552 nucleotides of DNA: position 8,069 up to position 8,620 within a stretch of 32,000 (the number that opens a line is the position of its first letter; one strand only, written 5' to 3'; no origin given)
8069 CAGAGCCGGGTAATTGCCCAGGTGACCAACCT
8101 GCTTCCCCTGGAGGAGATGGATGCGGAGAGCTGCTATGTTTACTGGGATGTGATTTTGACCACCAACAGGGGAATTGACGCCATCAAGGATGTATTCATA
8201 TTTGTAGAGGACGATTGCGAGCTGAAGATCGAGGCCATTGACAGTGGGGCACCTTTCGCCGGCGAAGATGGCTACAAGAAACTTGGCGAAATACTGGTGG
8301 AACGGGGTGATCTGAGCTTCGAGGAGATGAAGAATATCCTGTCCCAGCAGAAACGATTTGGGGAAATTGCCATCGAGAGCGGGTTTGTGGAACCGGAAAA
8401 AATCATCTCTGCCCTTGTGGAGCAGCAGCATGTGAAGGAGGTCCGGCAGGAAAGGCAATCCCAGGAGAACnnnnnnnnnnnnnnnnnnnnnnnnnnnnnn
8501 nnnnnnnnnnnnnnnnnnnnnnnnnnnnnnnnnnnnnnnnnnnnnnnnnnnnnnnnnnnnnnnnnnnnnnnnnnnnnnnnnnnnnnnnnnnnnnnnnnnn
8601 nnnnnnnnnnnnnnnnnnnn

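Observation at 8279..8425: CheA carries an internal tandem MshEN/T2SSE_N-like motif pair of the c-di-GMP receptor type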

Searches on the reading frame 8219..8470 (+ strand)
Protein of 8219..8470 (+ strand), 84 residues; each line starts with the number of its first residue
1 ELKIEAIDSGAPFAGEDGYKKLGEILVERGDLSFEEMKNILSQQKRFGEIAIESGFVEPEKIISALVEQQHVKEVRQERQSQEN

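Call 3: search_protein_families(library=pfam, proteins=[window:8219-8470:+], max_evalue=10)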
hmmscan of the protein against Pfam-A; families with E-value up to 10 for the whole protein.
window:8219-8470:+ (84 aa): 1 family
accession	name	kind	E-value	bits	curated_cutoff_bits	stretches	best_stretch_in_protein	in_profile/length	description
PF10415.14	FumaraseC_C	-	0.068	14.1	32.5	1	20-43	26-49/54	Fumarase C C-terminus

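Call 10: search_solved_structures(query=window:8219-8470:+, max_evalue=10, show_alignments=5)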
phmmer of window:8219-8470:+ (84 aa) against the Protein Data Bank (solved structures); distinct sequences matched with E-value up to 10: 15.
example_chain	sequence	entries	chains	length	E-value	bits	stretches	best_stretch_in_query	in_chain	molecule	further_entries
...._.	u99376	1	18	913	1.1e-08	38.3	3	20-70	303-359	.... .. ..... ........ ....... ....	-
5htl_A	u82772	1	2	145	0.0026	21.2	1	20-72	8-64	MSHA biogenesis protein MshE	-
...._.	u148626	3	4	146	0.037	17.6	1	20-72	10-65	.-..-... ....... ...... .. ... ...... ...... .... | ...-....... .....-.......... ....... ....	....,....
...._G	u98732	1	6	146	0.05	17.2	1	20-70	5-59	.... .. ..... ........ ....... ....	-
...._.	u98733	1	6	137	0.066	16.8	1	21-72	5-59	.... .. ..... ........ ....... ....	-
8pfa_A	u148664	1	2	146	0.066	16.8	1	20-72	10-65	c-di-GMP binding domain of the ATPase enzyme PilF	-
9glg_A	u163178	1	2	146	0.092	16.3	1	20-71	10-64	ATP-binding motif-containing protein pilF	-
9gl5_A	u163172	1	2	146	0.11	16.1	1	20-72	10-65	ATP-binding motif-containing protein pilF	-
5tsg_B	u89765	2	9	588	0.11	16.1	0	16-63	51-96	Type IV pilus biogenesis ATPase PilB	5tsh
6olj_C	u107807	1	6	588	0.11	16.1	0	16-63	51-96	Type IV pilus biogenesis ATPase PilB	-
3vaa_A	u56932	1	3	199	0.15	15.7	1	16-56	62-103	Shikimate kinase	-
8pe0_A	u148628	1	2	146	0.16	15.6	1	21-72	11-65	c-di-GMP binding domain of the ATPase enzyme PilF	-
9g1w_A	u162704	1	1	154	0.2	15.3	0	18-49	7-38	Type IV pilus assembly ATPase PilB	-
2x4f_A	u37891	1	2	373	0.22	15.2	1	10-47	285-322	MYOSIN LIGHT CHAIN KINASE FAMILY MEMBER 4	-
5t5h_N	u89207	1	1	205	1.2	12.8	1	27-75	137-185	60S ribosomal protein L13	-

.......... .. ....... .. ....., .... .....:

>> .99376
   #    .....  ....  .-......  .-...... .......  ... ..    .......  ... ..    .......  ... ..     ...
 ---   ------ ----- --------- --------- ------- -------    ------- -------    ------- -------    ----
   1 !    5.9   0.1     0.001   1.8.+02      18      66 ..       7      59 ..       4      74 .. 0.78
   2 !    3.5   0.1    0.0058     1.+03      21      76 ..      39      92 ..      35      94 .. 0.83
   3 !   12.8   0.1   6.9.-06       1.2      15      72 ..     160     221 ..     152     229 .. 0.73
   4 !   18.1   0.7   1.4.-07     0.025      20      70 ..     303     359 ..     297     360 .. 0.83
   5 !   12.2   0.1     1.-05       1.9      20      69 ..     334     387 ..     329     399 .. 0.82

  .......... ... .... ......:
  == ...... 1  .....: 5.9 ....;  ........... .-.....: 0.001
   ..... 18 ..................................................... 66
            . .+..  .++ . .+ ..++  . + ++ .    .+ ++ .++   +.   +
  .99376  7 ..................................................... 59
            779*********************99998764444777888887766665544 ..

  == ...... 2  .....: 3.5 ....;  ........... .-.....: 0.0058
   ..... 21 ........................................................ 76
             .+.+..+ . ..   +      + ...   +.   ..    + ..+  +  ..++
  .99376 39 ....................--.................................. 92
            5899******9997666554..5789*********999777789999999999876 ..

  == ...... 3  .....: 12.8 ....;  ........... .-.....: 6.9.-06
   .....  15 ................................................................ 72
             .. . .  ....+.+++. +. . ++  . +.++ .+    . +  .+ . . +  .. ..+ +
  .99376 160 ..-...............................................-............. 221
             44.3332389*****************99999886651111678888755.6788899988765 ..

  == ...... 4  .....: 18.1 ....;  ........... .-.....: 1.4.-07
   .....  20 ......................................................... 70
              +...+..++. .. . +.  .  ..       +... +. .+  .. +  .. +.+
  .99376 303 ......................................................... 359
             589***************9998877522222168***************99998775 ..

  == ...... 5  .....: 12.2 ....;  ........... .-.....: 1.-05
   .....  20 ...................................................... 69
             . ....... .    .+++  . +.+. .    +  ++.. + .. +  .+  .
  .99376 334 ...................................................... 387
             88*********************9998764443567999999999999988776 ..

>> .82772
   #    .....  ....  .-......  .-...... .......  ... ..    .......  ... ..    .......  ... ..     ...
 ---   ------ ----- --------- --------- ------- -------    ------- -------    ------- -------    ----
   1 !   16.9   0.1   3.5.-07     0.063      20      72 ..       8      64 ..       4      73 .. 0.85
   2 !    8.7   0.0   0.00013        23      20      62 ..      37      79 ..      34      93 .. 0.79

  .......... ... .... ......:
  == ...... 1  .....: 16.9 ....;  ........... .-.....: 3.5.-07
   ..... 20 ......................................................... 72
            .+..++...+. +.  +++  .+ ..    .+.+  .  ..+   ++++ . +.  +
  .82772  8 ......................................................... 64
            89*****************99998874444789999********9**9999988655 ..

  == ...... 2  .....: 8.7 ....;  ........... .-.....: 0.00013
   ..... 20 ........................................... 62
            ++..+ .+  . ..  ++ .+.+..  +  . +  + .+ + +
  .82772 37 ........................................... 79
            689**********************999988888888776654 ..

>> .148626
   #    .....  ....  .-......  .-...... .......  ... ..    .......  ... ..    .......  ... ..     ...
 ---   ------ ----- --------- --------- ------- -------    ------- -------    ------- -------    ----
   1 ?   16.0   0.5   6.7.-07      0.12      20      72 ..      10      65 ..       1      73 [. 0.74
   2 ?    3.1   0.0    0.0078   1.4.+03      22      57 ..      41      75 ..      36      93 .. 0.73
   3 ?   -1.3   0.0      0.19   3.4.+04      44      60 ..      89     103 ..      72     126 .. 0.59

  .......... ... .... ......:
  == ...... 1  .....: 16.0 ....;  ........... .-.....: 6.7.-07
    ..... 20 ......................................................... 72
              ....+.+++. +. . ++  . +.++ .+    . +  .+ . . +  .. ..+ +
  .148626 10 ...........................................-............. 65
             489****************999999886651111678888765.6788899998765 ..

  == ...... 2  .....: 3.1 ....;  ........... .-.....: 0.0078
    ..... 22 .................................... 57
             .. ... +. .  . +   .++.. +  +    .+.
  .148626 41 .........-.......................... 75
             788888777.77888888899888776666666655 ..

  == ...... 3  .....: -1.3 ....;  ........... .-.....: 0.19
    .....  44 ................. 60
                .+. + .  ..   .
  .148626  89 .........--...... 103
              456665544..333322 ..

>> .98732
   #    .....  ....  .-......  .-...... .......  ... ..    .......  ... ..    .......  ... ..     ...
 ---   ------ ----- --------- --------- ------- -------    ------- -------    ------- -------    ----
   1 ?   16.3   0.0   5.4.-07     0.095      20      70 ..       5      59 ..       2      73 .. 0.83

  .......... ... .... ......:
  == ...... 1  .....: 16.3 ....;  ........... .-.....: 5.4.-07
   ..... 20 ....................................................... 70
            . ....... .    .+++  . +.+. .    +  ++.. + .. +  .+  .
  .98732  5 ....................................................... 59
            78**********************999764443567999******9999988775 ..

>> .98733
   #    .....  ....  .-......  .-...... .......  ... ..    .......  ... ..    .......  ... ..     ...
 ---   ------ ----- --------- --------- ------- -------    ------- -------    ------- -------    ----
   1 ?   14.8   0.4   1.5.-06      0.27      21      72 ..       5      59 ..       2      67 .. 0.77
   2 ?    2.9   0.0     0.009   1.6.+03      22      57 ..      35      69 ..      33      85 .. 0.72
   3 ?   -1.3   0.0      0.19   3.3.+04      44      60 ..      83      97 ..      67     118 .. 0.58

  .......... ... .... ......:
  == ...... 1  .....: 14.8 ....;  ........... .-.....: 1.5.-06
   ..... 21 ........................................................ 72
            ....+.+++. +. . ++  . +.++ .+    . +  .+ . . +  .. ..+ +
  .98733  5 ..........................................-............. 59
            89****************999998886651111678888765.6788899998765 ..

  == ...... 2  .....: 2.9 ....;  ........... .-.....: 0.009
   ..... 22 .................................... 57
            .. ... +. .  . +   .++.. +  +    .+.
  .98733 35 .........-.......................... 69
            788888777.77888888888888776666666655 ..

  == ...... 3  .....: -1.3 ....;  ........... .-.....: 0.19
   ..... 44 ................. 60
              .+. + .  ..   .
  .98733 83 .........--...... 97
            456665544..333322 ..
